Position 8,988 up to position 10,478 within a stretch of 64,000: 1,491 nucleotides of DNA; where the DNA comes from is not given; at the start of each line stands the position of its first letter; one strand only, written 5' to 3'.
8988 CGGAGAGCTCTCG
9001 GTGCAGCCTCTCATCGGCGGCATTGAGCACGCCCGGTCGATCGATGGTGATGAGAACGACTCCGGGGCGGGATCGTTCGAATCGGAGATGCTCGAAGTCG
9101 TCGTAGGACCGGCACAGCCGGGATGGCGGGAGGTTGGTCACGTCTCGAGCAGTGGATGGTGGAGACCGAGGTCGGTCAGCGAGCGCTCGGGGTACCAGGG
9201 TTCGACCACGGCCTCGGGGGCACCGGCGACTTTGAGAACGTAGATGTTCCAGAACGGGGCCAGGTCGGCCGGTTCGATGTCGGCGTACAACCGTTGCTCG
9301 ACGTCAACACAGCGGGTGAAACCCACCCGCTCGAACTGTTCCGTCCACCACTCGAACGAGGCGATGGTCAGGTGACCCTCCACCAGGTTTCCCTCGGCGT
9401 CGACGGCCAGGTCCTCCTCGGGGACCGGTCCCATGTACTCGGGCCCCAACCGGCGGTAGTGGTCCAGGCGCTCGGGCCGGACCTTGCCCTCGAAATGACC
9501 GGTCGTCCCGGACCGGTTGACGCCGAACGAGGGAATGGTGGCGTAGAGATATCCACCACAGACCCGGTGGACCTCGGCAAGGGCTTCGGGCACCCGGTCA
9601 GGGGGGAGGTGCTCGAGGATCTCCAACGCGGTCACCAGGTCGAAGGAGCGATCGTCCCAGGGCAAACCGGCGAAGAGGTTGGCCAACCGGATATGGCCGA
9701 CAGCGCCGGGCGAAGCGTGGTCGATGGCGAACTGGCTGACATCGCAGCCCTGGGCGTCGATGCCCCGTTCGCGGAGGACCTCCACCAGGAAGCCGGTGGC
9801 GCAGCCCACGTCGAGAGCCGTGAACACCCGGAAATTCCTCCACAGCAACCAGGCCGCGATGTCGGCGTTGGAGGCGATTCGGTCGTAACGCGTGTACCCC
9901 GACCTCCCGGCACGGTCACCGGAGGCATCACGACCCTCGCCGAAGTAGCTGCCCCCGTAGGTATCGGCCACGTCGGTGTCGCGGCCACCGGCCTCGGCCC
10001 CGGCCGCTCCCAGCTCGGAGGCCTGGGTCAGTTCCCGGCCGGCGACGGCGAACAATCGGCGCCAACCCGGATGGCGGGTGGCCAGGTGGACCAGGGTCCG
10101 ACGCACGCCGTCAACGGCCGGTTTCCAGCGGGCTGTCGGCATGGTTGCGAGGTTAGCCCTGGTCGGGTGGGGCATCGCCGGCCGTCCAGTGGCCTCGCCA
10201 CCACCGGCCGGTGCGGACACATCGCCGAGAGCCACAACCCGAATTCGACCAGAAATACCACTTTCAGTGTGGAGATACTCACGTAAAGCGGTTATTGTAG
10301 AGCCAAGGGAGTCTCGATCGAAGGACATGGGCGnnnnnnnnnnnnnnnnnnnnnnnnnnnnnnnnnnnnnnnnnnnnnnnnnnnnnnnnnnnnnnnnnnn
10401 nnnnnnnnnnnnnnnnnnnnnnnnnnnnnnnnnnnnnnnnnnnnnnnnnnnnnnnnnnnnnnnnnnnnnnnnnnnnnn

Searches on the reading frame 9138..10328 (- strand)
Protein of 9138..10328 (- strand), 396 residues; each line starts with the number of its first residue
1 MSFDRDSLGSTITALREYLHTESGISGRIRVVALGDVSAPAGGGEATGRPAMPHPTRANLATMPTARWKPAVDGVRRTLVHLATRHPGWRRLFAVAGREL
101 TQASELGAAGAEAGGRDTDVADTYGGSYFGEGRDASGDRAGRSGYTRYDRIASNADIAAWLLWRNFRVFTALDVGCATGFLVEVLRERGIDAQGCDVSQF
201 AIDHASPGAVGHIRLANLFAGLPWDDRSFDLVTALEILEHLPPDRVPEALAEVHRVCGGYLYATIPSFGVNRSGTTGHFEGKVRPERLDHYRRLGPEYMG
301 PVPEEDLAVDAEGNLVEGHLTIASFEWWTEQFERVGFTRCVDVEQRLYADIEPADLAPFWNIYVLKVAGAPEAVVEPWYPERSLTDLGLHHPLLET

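Call 79: search_protein_families(library=pfam, proteins=[window:9138-10328:-], max_evalue=0.0001)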
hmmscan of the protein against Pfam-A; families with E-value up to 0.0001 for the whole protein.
window:9138-10328:- (396 aa): 4 families
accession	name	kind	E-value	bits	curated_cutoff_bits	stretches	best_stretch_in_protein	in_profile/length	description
PF08241.18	Methyltransf_11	-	3.1e-12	47.4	21.2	1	172-257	1-87/95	Methyltransferase domain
PF13649.12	Methyltransf_25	-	1.1e-11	45.6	27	1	172-257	2-93/97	Methyltransferase domain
PF08242.18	Methyltransf_12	-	2.2e-09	38.4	30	1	172-257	1-92/98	Methyltransferase domain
PF13489.12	Methyltransf_23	-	1.8e-08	34.7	27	1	165-290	20-124/164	Methyltransferase domain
